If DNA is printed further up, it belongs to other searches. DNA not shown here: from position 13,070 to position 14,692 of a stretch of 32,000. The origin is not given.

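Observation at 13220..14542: All three catalytic motifs of ADP-dependent kinases are intact in a proteobacterial homologue wedged between permease and ATPase genes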

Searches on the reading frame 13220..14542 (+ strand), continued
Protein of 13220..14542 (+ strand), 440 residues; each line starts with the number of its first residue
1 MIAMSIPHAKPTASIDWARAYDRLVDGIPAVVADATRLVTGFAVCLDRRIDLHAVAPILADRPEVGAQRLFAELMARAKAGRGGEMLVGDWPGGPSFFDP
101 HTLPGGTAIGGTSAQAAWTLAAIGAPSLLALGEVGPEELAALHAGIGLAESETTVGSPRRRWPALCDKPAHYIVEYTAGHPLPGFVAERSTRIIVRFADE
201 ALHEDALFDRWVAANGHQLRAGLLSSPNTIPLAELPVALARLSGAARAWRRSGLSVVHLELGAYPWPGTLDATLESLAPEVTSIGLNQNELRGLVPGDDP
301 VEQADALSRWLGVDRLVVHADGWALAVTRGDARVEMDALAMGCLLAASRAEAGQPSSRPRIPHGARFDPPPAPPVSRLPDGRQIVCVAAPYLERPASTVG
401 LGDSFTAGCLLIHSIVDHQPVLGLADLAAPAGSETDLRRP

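Call 91: get_annotated_region(hit=H36, flank=9000)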
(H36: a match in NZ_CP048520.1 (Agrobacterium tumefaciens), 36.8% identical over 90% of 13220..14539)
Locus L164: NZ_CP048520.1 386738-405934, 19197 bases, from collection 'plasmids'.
description: Agrobacterium tumefaciens strain Sta005 plasmid pAt, complete sequence
organism: Agrobacterium tumefaciens (NCBI taxid 358)
taxonomy: Bacteria; Pseudomonadota; Alphaproteobacteria; Hyphomicrobiales; Rhizobiaceae; Agrobacterium; Agrobacterium tumefaciens
host: -; source: walnut; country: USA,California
typing (MOB-suite, as given by PLSDB): non-mobilizable; mating-pair formation MPF_T
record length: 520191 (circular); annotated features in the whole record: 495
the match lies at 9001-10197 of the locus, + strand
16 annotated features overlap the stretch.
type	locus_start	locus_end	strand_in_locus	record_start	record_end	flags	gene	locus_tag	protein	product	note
CDS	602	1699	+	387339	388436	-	dinB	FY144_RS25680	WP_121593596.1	DNA polymerase IV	GO:0006281 - DNA repair [Evidence IEA]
CDS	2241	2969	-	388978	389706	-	-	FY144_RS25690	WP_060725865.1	SDR family oxidoreductase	-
CDS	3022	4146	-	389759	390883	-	ugpC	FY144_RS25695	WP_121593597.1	sn-glycerol-3-phosphate ABC transporter ATP-binding protein UgpC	-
CDS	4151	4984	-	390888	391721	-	-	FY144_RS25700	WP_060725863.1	carbohydrate ABC transporter permease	GO:0008643 - carbohydrate transport [Evidence IEA]; GO:0055085 - transmembrane transport [Evidence IEA]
CDS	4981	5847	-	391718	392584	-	-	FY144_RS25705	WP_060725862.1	sugar ABC transporter permease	-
CDS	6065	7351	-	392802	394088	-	-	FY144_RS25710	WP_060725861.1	extracellular solute-binding protein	-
CDS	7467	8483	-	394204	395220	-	-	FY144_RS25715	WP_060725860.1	hypothetical protein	-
CDS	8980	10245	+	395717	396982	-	-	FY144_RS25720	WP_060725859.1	ADP-dependent glucokinase/phosphofructokinase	GO:0005975 - carbohydrate metabolic process [Evidence IEA]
CDS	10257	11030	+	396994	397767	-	-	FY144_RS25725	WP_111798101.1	SDR family oxidoreductase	-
CDS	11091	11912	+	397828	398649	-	-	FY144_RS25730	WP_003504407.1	DeoR/GlpR family DNA-binding transcription regulator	-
CDS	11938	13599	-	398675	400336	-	-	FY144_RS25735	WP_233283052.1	FGGY-family carbohydrate kinase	GO:0005975 - carbohydrate metabolic process [Evidence IEA]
CDS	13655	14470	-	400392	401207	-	-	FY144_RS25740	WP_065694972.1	ATP-binding cassette domain-containing protein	-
CDS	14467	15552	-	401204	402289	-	-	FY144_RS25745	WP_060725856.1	ABC transporter permease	GO:0008643 - carbohydrate transport [Evidence IEA]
CDS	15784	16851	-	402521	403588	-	-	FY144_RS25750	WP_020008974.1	substrate-binding domain-containing protein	-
CDS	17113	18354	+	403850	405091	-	-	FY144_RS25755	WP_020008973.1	ROK family transcriptional regulator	GO:0006355 - regulation of DNA-templated transcription [Evidence IEA]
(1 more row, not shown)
